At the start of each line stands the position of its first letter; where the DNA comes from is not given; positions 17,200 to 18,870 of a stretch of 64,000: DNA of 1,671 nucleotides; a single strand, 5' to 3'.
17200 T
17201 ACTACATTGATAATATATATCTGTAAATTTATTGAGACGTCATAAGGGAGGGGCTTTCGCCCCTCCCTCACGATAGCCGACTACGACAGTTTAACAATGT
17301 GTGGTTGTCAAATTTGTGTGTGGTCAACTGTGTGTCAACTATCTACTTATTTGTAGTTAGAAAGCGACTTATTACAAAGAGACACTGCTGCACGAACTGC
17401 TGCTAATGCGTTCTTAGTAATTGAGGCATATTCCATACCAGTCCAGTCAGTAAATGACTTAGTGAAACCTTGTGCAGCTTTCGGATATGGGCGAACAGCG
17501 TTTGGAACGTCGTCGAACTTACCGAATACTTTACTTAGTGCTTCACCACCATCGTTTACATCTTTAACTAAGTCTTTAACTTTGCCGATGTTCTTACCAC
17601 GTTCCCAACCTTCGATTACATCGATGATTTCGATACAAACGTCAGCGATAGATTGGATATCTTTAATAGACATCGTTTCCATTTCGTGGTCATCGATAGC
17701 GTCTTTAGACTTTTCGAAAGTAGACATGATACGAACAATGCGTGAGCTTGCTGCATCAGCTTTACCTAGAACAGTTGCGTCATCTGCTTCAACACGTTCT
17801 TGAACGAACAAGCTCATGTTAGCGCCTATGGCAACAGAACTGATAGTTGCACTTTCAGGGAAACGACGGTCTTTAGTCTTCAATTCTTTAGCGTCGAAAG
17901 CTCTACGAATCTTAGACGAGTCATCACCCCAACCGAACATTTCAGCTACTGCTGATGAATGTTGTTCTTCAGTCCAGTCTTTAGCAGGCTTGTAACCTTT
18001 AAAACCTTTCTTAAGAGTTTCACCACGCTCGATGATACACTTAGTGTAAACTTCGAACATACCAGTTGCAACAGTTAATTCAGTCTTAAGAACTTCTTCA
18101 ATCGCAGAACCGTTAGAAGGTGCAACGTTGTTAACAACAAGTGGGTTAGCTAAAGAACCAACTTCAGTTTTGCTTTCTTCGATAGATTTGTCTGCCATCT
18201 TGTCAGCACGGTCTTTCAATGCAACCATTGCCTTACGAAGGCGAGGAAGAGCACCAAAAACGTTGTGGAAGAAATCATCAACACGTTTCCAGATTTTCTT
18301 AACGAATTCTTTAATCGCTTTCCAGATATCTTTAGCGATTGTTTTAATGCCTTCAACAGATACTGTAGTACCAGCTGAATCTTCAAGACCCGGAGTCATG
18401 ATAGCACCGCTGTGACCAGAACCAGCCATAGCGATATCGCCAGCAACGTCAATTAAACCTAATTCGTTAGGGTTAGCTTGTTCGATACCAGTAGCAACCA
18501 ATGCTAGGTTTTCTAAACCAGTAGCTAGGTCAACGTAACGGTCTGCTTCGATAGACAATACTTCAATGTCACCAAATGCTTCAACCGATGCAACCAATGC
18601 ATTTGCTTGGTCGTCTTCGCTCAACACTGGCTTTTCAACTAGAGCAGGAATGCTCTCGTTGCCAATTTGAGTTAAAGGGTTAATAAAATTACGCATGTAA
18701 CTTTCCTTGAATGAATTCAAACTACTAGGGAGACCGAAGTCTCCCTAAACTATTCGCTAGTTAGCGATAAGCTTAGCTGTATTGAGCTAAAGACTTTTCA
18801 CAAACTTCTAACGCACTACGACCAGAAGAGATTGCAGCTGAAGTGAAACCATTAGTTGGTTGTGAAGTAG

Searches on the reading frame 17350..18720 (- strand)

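Call 33: search_protein_families(library=phrogs, proteins=[window:17350-18720:-], max_evalue=0.00001)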
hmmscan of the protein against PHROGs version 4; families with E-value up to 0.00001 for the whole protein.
window:17350-18720:- (457 aa): 3 families
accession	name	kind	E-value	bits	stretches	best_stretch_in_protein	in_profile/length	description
phrog_2497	-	head and packaging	6.9e-15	56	1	51-440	62-400/455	internal head protein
phrog_6807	-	head and packaging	1.2e-07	32.3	1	117-456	170-458/462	internal head protein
phrog_5750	-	head and packaging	5.4e-07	30.3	1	119-200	132-210/414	internal head protein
